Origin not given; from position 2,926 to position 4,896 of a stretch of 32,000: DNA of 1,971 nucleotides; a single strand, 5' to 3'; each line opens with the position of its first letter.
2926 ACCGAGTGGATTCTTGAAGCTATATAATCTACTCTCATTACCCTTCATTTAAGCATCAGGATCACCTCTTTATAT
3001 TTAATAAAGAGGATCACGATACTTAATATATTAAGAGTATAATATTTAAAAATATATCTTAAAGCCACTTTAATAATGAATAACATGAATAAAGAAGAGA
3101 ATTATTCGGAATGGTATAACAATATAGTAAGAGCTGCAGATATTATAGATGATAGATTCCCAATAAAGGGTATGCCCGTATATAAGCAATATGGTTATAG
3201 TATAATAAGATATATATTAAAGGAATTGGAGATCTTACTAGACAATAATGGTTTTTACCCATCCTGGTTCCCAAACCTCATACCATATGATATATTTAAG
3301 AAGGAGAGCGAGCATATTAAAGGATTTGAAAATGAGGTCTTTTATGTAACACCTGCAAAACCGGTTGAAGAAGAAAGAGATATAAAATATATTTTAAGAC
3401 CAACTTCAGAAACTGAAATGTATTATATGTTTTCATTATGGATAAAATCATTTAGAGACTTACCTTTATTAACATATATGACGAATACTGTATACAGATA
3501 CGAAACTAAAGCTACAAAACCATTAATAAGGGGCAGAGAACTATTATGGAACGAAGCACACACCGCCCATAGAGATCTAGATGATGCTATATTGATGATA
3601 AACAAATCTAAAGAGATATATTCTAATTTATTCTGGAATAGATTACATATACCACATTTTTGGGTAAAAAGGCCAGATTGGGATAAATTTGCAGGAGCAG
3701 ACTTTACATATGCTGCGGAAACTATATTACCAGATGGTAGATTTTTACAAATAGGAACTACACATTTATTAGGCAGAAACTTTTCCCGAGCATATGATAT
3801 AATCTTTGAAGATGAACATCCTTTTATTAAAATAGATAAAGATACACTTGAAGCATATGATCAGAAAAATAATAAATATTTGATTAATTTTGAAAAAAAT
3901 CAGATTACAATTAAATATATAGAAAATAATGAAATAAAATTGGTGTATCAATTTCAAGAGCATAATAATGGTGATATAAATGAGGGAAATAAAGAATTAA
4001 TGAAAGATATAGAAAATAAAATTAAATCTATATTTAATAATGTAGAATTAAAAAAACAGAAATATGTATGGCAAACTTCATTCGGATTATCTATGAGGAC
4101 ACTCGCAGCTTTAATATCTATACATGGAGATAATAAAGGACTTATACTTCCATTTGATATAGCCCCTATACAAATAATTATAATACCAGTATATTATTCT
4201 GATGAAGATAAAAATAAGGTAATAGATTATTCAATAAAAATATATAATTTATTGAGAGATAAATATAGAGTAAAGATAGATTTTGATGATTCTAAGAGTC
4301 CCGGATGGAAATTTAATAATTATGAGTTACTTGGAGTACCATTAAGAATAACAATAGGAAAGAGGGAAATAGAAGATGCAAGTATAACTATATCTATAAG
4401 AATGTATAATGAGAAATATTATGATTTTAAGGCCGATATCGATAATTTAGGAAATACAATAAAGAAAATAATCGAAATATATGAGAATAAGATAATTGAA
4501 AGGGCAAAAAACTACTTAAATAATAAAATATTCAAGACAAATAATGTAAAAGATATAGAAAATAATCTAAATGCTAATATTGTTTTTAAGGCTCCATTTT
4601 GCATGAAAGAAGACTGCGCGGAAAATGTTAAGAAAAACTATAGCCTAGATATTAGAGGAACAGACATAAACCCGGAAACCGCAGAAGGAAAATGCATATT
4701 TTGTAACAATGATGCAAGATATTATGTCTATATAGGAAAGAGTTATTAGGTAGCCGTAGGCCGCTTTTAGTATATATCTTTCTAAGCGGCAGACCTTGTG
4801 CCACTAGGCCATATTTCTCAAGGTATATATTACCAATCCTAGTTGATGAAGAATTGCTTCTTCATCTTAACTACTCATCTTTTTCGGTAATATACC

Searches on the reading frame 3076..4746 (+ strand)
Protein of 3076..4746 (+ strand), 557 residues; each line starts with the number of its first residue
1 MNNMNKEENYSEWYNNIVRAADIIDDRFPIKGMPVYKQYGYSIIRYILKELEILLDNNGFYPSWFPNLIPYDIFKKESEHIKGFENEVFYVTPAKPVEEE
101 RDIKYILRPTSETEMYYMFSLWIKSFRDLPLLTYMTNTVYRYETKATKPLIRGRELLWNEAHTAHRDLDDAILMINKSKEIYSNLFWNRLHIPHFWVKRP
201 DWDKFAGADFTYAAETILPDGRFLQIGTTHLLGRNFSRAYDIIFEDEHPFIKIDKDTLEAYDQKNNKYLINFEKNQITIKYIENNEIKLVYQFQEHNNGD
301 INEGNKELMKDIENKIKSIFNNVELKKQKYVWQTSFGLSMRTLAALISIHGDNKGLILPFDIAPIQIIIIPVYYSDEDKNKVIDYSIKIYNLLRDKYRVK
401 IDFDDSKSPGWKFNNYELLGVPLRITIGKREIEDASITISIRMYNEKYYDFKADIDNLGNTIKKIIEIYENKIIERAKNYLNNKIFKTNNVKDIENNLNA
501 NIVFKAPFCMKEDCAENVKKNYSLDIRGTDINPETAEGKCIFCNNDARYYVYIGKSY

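Call 8: find_encoding_contigs(protein=window:3076-4746:+, flank=3000, max_places=6)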
Protein window:3076-4746:+ (557 aa): no gene with exactly this product is on record in the collection.

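Call 11: find_related_loci(query=window:3076-4746:+, collection=genome_contigs, flank=6000)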
Query window:3076-4746:+ (557 aa) in genome_contigs; peptide patterns used: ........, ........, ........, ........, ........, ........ (x = any residue, [..] = any of these).
41 stretches matched a pattern; 13 encode a relative of the query (tblastn E <= 1e-3); 13 distinct loci.
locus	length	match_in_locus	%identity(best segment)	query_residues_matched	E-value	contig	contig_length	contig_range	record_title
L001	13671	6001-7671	69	2-557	0e+0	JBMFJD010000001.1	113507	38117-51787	MAG: Nanopusillaceae archaeon isolate KM4331-08 NODE_1_length_113507_cov_49.107467, whole genome shotgun sequence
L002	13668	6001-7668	68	2-557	0e+0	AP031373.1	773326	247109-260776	Nanoarchaeota archaeon YN1 DNA, complete genome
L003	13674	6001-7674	66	2-557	0e+0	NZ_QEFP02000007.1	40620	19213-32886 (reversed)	Candidatus Nanobsidianus stetteri isolate SCGC AB-777_F03 Ga0188911_104, whole genome shotgun sequence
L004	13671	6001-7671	67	2-557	0e+0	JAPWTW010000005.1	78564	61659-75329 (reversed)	MAG: Candidatus Nanopusillus sp. isolate RSNS12 scaffold_49_c1, whole genome shotgun sequence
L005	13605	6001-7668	67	3-557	0e+0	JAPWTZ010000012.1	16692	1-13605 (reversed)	MAG: Candidatus Nanopusillus sp. isolate RSNS15 scaffold_707_c1, whole genome shotgun sequence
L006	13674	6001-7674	66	2-557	0e+0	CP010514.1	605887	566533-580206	Candidatus Nanopusillus acidilobi strain 7A, complete genome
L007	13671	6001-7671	64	4-557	0e+0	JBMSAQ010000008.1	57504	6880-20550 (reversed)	MAG: Candidatus Nanopusillus sp. isolate Nanopusillus-CON-C-r01 Nanopusillus-CON-C-r01_k141_539218, whole genome shotgun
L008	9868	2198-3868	64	2-557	0e+0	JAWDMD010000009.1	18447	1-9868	MAG: Candidatus Nanopusillus sp. isolate DS.bin.8 NODE_238_length_18447_cov_25.7996, whole genome shotgun sequence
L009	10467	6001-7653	60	4-557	0e+0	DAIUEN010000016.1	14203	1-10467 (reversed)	MAG TPA_asm: Candidatus Nanopusillus sp. isolate CTOTU25739 NODE_221_length_14203_cov_25.050113, whole genome shotgun se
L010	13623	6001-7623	53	9-557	0e+0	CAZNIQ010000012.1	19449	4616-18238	MAG TPA_asm: Candidatus Woesearchaeota archaeon isolate binchicken_co36_18 genome assembly, contig: NODE_1752_length_194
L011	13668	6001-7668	66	4-557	0e+0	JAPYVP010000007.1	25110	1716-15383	MAG: Candidatus Nanopusillus sp. isolate RSNP5 scaffold_296_c1, whole genome shotgun sequence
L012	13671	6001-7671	66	2-557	0e+0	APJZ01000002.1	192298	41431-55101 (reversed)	Candidatus Nanobsidianus stetteri Nst1_C2, whole genome shotgun sequence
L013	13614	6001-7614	48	2-557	3e-166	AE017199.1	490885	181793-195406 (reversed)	Nanoarchaeum equitans Kin4-M chromosome, complete genome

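Call 38: search_protein_families(library=pfam, proteins=[window:3076-4746:+], max_evalue=0.01)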
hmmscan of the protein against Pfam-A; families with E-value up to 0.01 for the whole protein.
window:3076-4746:+ (557 aa): 3 families
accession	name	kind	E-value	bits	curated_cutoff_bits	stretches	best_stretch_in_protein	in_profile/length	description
PF00587.30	tRNA-synt_2b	-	6.9e-22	78.8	29.3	1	97-247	3-152/179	tRNA synthetase class II core domain (G, H, P, S and T)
PF03129.25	HGTP_anticodon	-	2.9e-14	53.4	21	1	366-464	1-93/94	Anticodon binding domain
PF09180.16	ProRS-C_1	-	2.6e-13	50.4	31.5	1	492-557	2-71/71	Prolyl-tRNA synthetase, C-terminal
